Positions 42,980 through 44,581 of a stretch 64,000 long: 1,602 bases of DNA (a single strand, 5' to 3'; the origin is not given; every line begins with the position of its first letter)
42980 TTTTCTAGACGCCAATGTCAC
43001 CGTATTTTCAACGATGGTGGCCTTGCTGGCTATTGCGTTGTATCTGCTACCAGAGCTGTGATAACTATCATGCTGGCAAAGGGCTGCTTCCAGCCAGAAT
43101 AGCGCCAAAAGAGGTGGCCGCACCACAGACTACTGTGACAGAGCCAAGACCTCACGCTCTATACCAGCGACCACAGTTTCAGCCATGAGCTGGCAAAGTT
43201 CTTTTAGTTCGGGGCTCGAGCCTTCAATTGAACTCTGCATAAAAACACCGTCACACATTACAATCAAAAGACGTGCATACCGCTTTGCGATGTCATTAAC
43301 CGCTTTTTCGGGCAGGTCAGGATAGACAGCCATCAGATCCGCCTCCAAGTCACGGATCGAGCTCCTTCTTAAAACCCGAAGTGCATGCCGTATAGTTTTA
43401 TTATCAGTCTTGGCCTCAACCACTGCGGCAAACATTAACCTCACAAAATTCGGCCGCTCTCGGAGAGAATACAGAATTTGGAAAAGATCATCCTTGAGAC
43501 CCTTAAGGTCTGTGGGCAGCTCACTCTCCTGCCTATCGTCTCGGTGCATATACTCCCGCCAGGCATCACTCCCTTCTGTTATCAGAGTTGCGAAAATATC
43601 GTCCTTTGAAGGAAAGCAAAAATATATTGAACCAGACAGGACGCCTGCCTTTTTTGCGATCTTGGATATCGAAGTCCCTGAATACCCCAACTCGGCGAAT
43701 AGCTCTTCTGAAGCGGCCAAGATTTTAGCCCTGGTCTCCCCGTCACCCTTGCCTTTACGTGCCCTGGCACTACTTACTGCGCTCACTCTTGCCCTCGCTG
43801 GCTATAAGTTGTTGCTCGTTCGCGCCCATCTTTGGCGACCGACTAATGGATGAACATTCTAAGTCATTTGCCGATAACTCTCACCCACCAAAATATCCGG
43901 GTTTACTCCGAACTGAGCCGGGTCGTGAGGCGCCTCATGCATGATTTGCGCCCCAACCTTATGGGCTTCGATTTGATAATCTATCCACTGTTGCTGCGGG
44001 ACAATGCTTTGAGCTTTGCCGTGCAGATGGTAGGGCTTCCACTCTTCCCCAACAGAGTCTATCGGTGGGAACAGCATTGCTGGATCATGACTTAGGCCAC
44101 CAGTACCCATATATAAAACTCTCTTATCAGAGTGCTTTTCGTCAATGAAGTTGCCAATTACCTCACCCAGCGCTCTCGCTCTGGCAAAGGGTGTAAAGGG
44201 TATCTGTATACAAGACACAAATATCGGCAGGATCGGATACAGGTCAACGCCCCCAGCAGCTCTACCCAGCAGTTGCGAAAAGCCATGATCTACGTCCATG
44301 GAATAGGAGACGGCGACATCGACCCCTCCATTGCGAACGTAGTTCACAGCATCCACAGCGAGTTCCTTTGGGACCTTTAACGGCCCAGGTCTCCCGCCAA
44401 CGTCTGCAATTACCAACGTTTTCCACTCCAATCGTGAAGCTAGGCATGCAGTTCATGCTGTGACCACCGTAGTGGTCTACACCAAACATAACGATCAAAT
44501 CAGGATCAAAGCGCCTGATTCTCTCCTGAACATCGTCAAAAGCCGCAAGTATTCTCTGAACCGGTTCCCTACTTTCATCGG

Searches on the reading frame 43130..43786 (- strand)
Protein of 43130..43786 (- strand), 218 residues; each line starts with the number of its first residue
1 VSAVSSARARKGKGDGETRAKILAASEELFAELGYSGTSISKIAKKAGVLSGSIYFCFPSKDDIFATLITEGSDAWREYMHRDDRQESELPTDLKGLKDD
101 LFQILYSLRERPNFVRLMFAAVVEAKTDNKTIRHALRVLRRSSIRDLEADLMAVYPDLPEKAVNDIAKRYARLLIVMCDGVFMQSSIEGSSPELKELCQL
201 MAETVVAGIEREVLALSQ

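Call 39: search_protein_families(library=pfam, proteins=[window:43130-43786:-], max_evalue=0.00001)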
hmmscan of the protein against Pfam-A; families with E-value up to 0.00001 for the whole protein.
window:43130-43786:- (218 aa): 1 family
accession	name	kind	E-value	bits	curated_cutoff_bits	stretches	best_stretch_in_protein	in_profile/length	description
PF00440.29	TetR_N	-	9.6e-15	54.5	24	1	22-66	1-45/47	Bacterial regulatory proteins, tetR family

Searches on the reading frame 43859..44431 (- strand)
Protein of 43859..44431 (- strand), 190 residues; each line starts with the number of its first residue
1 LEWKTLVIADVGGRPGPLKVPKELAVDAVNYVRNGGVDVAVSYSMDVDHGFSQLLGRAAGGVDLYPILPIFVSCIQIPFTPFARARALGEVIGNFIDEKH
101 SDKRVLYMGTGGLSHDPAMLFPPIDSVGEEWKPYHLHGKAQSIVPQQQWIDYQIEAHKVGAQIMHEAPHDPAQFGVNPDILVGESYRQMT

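Call 39: search_protein_families(library=pfam, proteins=[window:43859-44431:-], max_evalue=0.00001)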
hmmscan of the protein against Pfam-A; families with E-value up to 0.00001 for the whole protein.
window:43859-44431:- (190 aa): 1 family
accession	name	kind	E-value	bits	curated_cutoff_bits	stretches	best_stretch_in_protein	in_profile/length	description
PF02900.23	LigB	-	1e-15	58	26.3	1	17-122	85-188/269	Catalytic LigB subunit of aromatic ring-opening dioxygenase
